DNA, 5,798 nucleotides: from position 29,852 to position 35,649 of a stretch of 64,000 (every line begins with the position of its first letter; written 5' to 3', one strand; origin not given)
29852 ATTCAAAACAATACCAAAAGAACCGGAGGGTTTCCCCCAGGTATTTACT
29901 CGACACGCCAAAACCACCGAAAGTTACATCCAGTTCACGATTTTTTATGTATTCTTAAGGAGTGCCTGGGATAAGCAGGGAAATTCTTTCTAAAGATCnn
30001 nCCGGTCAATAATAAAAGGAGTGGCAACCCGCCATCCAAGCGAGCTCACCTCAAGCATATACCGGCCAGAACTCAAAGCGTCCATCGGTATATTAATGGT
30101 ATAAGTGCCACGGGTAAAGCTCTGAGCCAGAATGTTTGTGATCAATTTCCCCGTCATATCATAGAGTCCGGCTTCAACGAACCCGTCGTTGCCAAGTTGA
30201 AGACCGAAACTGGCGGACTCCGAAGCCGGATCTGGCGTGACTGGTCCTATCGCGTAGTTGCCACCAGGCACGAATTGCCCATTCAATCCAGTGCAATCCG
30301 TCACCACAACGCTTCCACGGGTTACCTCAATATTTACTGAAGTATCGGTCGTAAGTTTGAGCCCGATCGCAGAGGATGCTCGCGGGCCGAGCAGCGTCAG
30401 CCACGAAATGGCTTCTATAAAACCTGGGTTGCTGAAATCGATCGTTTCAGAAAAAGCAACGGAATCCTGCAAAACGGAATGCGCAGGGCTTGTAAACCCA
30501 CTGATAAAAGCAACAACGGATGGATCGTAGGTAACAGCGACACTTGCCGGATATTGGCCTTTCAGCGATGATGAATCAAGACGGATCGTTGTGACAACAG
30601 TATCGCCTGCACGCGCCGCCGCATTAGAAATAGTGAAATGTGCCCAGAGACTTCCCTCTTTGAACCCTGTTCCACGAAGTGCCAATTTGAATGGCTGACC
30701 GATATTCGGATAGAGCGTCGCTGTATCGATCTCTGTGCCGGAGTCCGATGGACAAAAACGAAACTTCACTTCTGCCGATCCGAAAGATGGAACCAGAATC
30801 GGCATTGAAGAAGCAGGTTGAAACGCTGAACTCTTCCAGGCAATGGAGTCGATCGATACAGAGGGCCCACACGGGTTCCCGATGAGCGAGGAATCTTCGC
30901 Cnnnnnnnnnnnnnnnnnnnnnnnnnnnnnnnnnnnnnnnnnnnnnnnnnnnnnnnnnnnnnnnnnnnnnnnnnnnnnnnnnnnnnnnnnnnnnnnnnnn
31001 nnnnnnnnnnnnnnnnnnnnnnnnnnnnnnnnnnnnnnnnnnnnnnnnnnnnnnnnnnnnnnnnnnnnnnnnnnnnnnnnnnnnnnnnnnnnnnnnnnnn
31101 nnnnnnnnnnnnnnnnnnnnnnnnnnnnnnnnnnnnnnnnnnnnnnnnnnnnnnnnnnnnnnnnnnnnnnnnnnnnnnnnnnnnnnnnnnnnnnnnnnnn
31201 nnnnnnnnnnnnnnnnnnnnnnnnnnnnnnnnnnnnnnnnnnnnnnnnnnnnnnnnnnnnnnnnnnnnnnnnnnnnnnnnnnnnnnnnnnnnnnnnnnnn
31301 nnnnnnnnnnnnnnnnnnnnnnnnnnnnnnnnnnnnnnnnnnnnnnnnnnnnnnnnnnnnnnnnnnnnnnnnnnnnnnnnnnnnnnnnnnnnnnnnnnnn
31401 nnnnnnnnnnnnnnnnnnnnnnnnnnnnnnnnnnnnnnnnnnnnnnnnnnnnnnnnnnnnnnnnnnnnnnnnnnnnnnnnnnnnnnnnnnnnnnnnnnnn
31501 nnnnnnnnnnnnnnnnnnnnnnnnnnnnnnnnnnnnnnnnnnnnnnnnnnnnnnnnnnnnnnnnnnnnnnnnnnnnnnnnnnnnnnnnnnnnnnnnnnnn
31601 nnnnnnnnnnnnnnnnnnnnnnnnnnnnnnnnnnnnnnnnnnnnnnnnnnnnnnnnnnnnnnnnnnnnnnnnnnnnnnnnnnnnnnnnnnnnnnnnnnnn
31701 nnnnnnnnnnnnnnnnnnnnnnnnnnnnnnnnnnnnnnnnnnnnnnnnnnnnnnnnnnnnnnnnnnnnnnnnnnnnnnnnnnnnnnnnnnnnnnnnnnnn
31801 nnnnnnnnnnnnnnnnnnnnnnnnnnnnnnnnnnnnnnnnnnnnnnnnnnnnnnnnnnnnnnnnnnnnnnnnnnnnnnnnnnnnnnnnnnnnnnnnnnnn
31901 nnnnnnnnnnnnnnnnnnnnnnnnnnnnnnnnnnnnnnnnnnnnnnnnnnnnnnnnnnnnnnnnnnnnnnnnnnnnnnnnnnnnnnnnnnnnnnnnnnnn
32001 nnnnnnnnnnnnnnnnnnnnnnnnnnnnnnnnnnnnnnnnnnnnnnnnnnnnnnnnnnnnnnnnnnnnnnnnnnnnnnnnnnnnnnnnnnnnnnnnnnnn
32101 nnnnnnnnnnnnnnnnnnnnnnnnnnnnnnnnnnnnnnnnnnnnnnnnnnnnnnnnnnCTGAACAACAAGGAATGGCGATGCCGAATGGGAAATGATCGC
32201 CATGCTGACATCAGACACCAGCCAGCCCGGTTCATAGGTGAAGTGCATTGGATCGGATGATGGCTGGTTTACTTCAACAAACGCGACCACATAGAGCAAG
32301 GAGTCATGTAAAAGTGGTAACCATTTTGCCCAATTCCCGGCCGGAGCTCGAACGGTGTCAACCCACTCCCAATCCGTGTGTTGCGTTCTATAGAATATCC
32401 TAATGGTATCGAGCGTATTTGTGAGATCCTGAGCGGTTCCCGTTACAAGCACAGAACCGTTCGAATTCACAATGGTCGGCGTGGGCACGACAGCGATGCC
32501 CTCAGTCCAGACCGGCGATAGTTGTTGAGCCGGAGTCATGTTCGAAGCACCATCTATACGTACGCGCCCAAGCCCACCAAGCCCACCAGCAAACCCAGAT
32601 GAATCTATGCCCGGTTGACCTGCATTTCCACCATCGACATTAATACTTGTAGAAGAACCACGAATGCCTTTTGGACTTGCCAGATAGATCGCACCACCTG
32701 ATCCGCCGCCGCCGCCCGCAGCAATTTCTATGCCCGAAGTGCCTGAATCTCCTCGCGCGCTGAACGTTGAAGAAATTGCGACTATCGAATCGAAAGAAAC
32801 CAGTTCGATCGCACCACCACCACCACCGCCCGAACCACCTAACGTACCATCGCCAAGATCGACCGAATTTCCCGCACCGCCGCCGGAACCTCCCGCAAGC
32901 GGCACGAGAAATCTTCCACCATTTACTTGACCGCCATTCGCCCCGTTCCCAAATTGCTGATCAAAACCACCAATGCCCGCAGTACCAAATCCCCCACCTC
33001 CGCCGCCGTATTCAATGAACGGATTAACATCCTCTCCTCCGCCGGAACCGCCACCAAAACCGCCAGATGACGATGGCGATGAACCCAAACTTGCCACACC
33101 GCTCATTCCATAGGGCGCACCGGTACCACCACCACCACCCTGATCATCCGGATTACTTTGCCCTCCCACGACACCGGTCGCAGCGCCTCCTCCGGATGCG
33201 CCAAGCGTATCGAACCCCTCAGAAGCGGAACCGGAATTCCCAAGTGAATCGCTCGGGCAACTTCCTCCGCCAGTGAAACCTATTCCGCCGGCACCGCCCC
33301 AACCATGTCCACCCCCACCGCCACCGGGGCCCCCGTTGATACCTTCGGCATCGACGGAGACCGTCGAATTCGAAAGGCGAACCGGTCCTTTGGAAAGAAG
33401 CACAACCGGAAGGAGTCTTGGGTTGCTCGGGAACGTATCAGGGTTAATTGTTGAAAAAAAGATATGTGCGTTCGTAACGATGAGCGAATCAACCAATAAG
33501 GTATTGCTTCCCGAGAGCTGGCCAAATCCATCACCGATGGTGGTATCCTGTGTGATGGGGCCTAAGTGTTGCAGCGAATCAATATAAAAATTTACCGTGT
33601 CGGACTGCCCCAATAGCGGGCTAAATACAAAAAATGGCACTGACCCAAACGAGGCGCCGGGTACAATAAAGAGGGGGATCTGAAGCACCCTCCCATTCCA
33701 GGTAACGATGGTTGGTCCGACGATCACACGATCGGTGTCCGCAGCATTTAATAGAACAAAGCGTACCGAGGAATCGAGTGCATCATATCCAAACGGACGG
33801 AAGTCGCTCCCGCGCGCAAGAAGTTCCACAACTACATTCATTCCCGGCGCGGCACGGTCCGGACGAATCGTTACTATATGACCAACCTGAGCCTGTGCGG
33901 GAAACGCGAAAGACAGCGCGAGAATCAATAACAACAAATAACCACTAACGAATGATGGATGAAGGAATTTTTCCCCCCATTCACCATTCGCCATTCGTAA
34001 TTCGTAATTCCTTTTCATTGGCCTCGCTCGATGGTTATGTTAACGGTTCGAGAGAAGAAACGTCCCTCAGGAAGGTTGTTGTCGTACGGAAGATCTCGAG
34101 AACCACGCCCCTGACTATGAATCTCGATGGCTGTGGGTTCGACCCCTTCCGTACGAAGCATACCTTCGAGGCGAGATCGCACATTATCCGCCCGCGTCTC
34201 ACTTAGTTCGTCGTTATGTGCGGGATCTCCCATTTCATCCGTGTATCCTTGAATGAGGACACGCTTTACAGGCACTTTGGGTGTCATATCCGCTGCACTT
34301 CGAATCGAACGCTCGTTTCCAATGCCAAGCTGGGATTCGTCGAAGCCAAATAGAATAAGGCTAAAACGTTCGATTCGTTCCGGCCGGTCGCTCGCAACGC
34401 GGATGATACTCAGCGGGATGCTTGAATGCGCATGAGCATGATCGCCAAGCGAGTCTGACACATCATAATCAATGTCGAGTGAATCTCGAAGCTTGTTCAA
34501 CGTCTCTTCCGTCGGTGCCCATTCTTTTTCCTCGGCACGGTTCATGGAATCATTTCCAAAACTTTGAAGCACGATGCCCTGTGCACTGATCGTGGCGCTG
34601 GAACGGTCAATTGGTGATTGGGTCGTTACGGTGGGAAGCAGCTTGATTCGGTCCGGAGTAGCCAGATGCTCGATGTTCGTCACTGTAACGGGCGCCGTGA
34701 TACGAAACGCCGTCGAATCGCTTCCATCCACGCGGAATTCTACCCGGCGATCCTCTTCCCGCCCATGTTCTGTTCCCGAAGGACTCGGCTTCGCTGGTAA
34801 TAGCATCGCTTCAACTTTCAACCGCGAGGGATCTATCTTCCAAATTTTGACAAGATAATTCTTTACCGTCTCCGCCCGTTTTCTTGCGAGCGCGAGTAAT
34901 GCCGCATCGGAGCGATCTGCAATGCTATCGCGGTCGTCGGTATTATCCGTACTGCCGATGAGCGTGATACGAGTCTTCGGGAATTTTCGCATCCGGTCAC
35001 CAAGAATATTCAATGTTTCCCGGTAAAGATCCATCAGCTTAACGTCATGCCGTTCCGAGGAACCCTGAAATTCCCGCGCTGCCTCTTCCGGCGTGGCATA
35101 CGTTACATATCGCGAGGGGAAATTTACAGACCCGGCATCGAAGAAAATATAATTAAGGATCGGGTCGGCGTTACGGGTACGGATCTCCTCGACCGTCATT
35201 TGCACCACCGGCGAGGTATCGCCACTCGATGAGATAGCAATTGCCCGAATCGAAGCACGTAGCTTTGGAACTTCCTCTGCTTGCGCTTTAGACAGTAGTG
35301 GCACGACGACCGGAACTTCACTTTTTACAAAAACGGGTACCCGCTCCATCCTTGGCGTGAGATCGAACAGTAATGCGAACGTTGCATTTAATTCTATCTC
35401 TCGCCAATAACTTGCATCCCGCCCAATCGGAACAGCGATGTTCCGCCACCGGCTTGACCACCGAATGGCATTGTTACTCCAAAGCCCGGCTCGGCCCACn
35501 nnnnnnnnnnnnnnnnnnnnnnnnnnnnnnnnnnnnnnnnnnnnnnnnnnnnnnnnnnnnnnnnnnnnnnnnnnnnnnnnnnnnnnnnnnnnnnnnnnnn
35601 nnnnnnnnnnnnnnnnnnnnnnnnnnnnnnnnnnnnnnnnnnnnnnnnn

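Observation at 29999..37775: ECF sigma/anti-sigma, outer-membrane beta-barrel, double-OmpA protein and giant Gly-rich ASH-repeat cargo arranged as one minus-strand module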

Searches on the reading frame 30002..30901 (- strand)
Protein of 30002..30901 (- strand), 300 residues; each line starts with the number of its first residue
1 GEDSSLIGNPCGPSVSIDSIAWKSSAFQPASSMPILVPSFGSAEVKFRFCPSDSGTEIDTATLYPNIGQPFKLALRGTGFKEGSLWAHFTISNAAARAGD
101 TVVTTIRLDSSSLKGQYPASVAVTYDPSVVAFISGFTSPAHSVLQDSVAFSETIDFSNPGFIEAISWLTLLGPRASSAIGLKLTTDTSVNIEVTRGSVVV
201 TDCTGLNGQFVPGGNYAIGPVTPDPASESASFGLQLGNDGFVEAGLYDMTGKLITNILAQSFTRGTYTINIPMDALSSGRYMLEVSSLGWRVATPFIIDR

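Call 70: search_protein_families(library=ncbifam, proteins=[window:30002-30901:-], max_evalue=0.1)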
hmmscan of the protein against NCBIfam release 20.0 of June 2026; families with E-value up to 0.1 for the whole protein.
window:30002-30901:- (300 aa): 3 families
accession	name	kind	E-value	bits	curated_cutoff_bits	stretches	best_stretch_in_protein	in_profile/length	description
NF050177.1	TapA_OM_Porphy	equivalog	0.00027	19.8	500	1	222-287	474-532/544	TapA/TapC family T9SS-dependent outer membrane protein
TIGR04183.1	Por_Secre_tail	domain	0.00079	19.4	23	1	222-287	2-60/72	T9SS type A sorting domain-containing protein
NF038113.1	T9SSA_dep_M36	equivalog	0.0025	16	885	1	201-297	778-867/869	T9SS-dependent M36 family metallopeptidase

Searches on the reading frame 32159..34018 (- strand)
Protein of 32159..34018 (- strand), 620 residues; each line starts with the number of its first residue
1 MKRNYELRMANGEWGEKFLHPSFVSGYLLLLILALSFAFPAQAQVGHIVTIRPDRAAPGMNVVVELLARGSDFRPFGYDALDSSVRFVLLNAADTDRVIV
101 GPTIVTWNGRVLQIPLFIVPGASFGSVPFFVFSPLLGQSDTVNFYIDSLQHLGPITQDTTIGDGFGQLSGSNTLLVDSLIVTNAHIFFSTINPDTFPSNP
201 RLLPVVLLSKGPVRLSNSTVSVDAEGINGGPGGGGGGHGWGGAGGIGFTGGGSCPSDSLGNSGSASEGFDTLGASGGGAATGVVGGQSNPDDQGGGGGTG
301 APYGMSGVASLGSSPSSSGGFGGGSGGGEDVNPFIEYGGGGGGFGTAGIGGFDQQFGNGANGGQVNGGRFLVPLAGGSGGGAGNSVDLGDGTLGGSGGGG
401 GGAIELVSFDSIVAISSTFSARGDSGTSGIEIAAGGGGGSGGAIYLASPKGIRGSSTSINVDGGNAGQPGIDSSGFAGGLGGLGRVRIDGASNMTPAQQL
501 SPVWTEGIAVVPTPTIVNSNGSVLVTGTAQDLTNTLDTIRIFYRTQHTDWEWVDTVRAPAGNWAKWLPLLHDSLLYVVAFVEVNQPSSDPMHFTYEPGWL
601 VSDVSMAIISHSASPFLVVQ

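Call 65: search_solved_structures(query=A3, max_evalue=1)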
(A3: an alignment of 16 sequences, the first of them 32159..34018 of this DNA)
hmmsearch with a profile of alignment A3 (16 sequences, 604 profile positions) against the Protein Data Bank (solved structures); distinct sequences matched with E-value up to 1: 3.
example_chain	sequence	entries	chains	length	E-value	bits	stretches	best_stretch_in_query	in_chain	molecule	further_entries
2l9y_A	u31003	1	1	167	0.077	14.9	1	352-374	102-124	CVNH-LysM lectin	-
3zuq_A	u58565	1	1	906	0.16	13.9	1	194-244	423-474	BOTULINUM NEUROTOXIN TYPE B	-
9d2f_A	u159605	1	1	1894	0.19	13.6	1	496-571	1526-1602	Adenylate kinase 9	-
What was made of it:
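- Tried and rejected: A profile of the cargo N-terminus against PDB sequences gave no significant hit (call 65).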

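Call 66: find_homologous_proteins(query=A3, max_evalue=0.00001)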
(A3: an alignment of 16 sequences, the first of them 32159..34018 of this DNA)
Query A3 (16 sequences) (620 aa, profile of the alignment): 144 proteins with E <= 0.00001 among 8000 candidates; the best 120 are listed.
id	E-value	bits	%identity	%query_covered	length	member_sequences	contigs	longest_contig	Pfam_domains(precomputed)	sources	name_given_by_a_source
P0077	2.8e-221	755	67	100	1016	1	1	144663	PF22073.3,PF15780.12,PF22544.3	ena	-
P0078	6.7e-217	740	69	100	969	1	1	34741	PF22073.3,PF15780.12,PF07610.18,PF12371.15,PF22544.3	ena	-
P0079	9.9e-201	687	57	99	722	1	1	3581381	PF22073.3,PF15780.12,PF22544.3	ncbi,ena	-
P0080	6.4e-200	684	68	91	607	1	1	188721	-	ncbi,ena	-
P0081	1.2e-139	485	43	75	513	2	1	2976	-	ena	-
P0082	1.9e-139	484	55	12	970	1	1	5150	PF22073.3,PF15780.12,PF07610.18,PF12371.15,PF22544.3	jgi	jgi:hypothetical protein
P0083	1.1e-138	482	35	92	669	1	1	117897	PF18962.8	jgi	jgi:hypothetical protein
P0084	2.3e-135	471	34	93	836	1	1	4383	-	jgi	jgi:hypothetical protein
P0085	2.0e-134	468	32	52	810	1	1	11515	-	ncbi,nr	ncbi:MAG: hypothetical protein KFF77_10980, partial [Bacteroidetes bacterium]|nr:hypothetical protei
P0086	1.2e-130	455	52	65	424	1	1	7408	-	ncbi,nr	ncbi:MAG TPA: hypothetical protein VG537_09840, partial [Candidatus Kapabacteria bacterium]|nr:hypot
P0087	2.5e-126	441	31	44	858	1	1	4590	PF18962.8,PF13860.13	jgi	jgi:hypothetical protein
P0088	2.9e-126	441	-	-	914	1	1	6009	-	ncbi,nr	ncbi:MAG TPA: hypothetical protein VFH95_05395, partial [Candidatus Kapabacteria bacterium]|nr:hypot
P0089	1.1e-122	429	30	55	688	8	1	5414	-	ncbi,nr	ncbi:MAG TPA: hypothetical protein PKY56_05530, partial [Candidatus Kapabacteria bacterium]|nr:hypot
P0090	7.6e-118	413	35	40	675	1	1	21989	-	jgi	-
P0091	2.8e-117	411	35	33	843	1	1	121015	PF13585.13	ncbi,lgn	ncbi:MAG: T9SS type B sorting domain-containing protein [Flavobacteriales bacterium]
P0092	5.7e-115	403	30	57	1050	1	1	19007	PF18962.8,PF22544.3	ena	-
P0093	1.7e-113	399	31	57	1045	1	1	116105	PF18962.8,PF22544.3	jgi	jgi:hypothetical protein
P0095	2.3e-111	392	30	16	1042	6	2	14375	PF18962.8,PF22544.3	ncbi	-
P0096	8.2e-111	390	29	54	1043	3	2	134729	PF18962.8,PF22544.3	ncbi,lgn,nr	ncbi:MAG: hypothetical protein JNL36_07975 [Candidatus Kapabacteria bacterium]|nr:hypothetical prote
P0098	7.9e-109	383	-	-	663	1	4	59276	PF18962.8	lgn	-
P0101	1.2e-93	333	58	53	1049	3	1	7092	PF22073.3,PF15780.12,PF18962.8,PF22067.3,PF22544.3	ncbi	ncbi:MAG TPA: choice-of-anchor D domain-containing protein, partial [Candidatus Kapabacteria bacteri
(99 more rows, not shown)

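Call 77: predict_structure(alignment_id=A4)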
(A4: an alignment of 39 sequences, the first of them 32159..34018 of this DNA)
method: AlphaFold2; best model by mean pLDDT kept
length: 620 residues; sequences in the alignment: 39
mean_pLDDT: 89.2   pTM: 0.89
mean pLDDT of the five models: 89.2, 88.6, 88.2, 87.7, 86.5
residues with pLDDT >= 90: 419; 70-90: 145; 50-70: 45; < 50: 11
segments of 3 or more residues with pLDDT < 50: 1-9
pLDDT, mean of each block of 10 residues (from residue 1): 47 52 81 81 79 98 96 91 89 97 94 97 98 92 98 98 94 98 98 81 98 98 98 95 92 72 71 78 90 90 93 80 91 86 97 80 94 97 86 93 98 98 97 95 98 97 97 88 97 91 93 68 90 83 94 92 89 92 86 89 95 68
secondary structure, 60 per line:
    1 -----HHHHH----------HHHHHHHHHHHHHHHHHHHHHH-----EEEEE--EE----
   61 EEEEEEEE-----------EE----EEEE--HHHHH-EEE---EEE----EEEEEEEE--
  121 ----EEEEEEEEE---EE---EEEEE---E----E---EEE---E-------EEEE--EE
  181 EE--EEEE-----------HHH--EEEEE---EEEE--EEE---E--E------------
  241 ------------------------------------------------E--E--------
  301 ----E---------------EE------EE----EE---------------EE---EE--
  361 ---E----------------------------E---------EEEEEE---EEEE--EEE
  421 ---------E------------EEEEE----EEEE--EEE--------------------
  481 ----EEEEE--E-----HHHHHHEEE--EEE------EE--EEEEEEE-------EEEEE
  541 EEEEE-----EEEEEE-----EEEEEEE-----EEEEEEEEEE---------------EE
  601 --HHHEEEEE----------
elements in order: H6-10 H21-42 E48-52 E61-68 E86-89 H92-96 E98-100 E104-106 E111-118 E125-133 E142-146 E159-161 E173-176 E179-182 E185-188 E205-209 E213-216 E219-221 E403-408 E412-415 E418-420 E443-447 E452-455 E458-460 E485-489 H498-503 E504-506 E509-511 E522-528 E536-545 E551-556 E562-568 E574-583 E606-610

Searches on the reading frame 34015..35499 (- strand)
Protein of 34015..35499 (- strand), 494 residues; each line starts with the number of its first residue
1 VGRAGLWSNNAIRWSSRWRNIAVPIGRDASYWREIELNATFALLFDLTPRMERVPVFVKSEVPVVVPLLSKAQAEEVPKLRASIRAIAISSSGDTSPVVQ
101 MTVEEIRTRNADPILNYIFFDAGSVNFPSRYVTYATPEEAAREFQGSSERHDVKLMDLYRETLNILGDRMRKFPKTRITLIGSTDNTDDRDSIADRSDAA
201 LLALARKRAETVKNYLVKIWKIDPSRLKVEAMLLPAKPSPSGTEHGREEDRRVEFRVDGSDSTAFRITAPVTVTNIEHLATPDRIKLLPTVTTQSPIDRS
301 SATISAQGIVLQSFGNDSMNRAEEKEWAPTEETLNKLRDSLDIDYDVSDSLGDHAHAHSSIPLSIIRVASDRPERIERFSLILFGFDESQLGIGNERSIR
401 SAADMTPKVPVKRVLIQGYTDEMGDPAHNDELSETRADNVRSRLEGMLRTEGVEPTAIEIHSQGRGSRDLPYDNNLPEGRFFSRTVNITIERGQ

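Call 3: search_protein_families(library=pfam, proteins=[window:34015-35499:-], max_evalue=0.01)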
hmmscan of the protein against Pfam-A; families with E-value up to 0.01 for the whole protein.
window:34015-35499:- (494 aa): 2 families
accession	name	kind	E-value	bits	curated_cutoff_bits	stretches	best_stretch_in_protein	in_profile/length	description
PF00691.25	OmpA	-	6.1e-20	71.8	27.2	2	384-480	2-94/98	OmpA family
PF05359.17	DUF748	-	0.00085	17.9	50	1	195-227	1005-1037/1037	Domain of Unknown Function (DUF748)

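Call 4: search_protein_families(library=ncbifam, proteins=[window:34015-35499:-], max_evalue=0.01)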
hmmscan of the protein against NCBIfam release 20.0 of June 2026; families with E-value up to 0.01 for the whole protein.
window:34015-35499:- (494 aa): 23 families
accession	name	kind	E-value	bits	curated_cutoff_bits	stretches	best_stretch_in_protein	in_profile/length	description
NF053611.1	YiaD_Gzip_OmpA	equivalog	1.5e-26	93.4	175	2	381-490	103-206/206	YiaD family glycine zipper/OmpA-like lipoprotein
NF053612.1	anchor_PA1041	equivalog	5.1e-17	62.6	250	2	382-490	133-235/236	PA1041 family peptidoglycan-binding anchor lipoprotein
NF053585.1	OMP_LP_YfiB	equivalog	2.4e-16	60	128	1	382-491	58-161/163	outer membrane lipoprotein YfiB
NF053613.1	OMP_toxin_LptF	equivalog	3.5e-16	59.6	400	1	379-491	140-246/256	lipotoxin F family OmpA-related lipoprotein LptF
NF045787.1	OmpABordt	equivalog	6.7e-14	52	200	2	382-490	87-189/194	outer membrane protein OmpA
TIGR02802.1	Pal_lipo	equivalog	5.7e-13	48.9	125.35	1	382-465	2-81/104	peptidoglycan-associated lipoprotein Pal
TIGR03350.1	type_VI_ompA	equivalog_domain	6.1e-13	48.9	139.8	2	410-490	60-137/137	type VI secretion system protein TssL, long form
TIGR03789.1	pdsO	hypoth_equivalog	2.1e-12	47.2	152.2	1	411-490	170-243/243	sortase-associated OmpA-like protein PdsO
NF045788.1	Omp38Acinit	equivalog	4.8e-12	45.6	500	2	156-261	253-350/354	outer membrane protein Omp38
NF007804.1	PRK10510.1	equivalog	6.9e-11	41.9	307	2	410-490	142-216/219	OmpA family lipoprotein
NF047726.1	AutTranAdhPGAsTpgA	equivalog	5e-10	39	350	1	379-465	153-238/268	trimeric autotransporter adhesin/peptidogylcan-associated protein TpgA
NF006508.0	PRK08944.1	subfamily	1.4e-09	37.6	259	1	176-262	210-292/304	MotB family protein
NF005999.0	PRK08126.1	subfamily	3.6e-08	32.6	571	1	401-490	344-430/432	hypothetical protein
NF005444.0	PRK07033.1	equivalog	6.6e-07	28.6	520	1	413-490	346-421/438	DotU family type VI secretion system protein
NF006285.1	PRK08457.1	equivalog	8e-07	29.1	250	0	167-259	146-234/253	flagellar motor protein MotB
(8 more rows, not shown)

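Call 10: find_encoding_contigs(protein=window:34015-35499:-, flank=10000, max_places=6)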
Protein window:34015-35499:- (494 aa): no gene with exactly this product is on record in the collection.
